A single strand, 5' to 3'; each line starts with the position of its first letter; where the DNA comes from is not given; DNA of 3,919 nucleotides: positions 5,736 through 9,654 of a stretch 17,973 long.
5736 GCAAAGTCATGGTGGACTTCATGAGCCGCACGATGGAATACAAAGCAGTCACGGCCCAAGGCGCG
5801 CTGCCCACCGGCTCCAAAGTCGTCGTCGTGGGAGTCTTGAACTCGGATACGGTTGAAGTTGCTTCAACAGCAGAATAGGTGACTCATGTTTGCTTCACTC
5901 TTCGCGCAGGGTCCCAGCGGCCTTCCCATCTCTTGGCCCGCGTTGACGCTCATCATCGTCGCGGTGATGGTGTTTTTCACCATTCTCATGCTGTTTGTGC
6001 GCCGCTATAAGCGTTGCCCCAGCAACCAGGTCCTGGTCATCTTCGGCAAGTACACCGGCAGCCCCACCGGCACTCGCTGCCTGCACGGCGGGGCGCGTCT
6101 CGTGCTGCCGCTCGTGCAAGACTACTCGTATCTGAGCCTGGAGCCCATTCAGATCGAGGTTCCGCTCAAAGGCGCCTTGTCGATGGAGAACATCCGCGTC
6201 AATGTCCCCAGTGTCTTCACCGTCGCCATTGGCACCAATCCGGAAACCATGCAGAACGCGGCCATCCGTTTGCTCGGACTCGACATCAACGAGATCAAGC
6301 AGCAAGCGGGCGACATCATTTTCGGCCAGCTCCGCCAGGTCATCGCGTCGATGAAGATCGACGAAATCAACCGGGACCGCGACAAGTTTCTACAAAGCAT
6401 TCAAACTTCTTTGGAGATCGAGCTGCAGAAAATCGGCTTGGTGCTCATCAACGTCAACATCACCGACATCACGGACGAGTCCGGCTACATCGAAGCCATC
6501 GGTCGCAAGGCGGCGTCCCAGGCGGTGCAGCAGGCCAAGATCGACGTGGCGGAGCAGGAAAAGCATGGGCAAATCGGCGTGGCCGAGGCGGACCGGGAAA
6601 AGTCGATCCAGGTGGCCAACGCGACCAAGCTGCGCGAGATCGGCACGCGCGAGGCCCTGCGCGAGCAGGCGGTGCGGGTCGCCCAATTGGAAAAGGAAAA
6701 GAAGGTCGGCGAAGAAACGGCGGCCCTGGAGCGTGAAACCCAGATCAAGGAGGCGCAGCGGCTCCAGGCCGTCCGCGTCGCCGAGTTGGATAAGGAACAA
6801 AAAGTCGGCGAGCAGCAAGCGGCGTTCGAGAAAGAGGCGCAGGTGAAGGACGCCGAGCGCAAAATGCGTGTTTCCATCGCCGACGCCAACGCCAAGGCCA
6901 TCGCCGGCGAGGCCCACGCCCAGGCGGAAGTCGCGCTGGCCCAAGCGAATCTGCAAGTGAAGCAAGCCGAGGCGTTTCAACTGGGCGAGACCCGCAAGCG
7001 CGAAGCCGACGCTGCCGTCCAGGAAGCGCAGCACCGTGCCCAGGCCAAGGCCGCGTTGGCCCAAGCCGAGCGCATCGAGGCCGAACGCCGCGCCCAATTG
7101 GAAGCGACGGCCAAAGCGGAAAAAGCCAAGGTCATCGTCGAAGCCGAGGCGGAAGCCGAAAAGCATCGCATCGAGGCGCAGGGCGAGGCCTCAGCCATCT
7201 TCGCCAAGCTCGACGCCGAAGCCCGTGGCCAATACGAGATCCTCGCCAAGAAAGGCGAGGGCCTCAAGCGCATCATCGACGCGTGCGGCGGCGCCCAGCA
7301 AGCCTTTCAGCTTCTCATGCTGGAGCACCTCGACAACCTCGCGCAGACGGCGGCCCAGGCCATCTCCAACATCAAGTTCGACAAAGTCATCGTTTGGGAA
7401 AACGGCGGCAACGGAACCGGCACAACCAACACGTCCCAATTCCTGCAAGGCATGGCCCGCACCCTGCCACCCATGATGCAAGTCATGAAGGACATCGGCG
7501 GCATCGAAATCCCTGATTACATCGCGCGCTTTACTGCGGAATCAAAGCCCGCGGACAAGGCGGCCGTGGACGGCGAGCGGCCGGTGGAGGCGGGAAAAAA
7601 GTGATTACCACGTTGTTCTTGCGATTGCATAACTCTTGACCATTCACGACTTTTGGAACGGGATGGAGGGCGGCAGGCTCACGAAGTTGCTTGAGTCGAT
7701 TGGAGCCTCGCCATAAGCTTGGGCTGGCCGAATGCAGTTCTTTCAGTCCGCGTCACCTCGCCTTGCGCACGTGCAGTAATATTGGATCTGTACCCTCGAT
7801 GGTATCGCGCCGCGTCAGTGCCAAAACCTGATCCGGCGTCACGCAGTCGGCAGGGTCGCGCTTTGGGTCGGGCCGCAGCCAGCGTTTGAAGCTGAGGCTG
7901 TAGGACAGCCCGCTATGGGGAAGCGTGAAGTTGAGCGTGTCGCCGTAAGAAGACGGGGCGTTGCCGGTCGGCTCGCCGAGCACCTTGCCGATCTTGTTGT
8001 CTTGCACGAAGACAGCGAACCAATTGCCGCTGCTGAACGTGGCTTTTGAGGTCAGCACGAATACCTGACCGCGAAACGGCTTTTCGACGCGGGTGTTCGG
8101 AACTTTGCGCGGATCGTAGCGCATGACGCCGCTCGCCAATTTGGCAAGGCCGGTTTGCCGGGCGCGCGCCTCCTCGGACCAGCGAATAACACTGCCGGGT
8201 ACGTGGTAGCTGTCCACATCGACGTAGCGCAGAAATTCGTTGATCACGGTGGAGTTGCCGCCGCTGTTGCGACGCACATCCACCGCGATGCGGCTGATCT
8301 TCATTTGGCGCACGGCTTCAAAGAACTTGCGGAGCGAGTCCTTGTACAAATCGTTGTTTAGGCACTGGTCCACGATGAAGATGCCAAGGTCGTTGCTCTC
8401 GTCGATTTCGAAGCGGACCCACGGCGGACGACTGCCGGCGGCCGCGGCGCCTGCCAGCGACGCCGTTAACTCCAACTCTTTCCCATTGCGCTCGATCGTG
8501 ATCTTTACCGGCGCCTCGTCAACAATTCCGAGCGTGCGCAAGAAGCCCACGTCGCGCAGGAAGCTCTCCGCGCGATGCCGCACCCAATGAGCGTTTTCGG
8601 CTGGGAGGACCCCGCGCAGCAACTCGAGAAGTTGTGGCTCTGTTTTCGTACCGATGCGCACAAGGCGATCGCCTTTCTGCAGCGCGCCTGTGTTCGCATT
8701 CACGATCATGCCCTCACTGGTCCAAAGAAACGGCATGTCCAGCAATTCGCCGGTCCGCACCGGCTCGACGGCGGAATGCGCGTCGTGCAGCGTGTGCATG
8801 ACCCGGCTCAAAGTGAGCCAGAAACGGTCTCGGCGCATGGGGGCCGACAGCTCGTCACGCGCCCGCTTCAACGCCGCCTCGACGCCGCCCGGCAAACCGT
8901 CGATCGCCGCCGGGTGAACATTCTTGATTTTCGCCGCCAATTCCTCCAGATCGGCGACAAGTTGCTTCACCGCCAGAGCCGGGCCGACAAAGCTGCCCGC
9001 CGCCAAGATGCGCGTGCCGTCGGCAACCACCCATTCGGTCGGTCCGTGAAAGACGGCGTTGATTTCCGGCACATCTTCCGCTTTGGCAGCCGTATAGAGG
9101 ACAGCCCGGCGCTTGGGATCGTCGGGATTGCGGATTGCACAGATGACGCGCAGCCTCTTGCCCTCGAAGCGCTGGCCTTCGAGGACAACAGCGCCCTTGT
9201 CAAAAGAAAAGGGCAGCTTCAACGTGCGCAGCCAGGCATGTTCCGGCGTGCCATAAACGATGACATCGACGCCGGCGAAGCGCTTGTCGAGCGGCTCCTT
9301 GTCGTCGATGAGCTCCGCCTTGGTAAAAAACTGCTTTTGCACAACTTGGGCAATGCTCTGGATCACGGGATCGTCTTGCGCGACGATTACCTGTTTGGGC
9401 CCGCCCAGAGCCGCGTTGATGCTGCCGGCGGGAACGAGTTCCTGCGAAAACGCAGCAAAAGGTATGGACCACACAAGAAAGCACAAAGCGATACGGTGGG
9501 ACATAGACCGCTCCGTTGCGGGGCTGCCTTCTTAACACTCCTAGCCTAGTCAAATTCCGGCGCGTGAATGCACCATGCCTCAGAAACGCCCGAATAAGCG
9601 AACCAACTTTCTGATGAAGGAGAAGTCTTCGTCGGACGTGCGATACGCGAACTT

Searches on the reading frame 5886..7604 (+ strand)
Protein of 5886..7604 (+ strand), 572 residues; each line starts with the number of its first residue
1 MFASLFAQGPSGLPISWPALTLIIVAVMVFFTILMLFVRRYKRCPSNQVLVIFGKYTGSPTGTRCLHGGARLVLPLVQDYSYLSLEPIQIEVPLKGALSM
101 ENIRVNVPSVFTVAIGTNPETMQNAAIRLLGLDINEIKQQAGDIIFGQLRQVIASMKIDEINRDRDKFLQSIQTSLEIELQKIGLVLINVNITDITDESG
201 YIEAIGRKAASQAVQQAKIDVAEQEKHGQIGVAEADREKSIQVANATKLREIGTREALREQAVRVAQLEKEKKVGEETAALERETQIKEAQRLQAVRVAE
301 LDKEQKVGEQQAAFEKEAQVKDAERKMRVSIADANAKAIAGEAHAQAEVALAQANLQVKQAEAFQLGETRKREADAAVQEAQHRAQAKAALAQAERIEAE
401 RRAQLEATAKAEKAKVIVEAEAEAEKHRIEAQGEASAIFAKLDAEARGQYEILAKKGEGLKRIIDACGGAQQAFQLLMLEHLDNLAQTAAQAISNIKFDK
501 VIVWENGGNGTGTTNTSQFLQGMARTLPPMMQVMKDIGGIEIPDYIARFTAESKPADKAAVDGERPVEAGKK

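Call 4: search_protein_families(library=pfam, proteins=[window:5886-7604:+])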
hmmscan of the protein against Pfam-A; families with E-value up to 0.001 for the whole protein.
window:5886-7604:+ (572 aa): 1 family
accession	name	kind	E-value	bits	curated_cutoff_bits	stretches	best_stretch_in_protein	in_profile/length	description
PF01145.31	Band_7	-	2.3e-28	99.9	23.6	1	45-226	4-176/176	SPFH domain / Band 7 family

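Call 5: search_protein_families(library=ncbifam, proteins=[window:5886-7604:+])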
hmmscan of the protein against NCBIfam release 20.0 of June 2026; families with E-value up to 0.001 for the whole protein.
window:5886-7604:+ (572 aa): 1 family
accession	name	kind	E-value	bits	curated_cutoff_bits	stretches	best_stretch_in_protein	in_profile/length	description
NF058507.1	FlotScfldFlot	equivalog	8.1e-45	153.8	700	2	23-273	3-257/477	flotillin lipid rafts scaffold protein FloT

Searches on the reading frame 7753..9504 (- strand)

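Call 4: search_protein_families(library=pfam, proteins=[window:7753-9504:-])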
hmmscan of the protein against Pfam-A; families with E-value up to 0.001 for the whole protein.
window:7753-9504:- (583 aa): 1 family
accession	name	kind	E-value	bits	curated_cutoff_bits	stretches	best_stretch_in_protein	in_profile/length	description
PF03572.23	Peptidase_S41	-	4.7e-15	56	24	1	387-559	14-163/165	Peptidase family S41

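Call 5: search_protein_families(library=ncbifam, proteins=[window:7753-9504:-])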
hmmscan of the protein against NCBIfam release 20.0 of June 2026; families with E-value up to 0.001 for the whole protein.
window:7753-9504:- (583 aa): 0 families
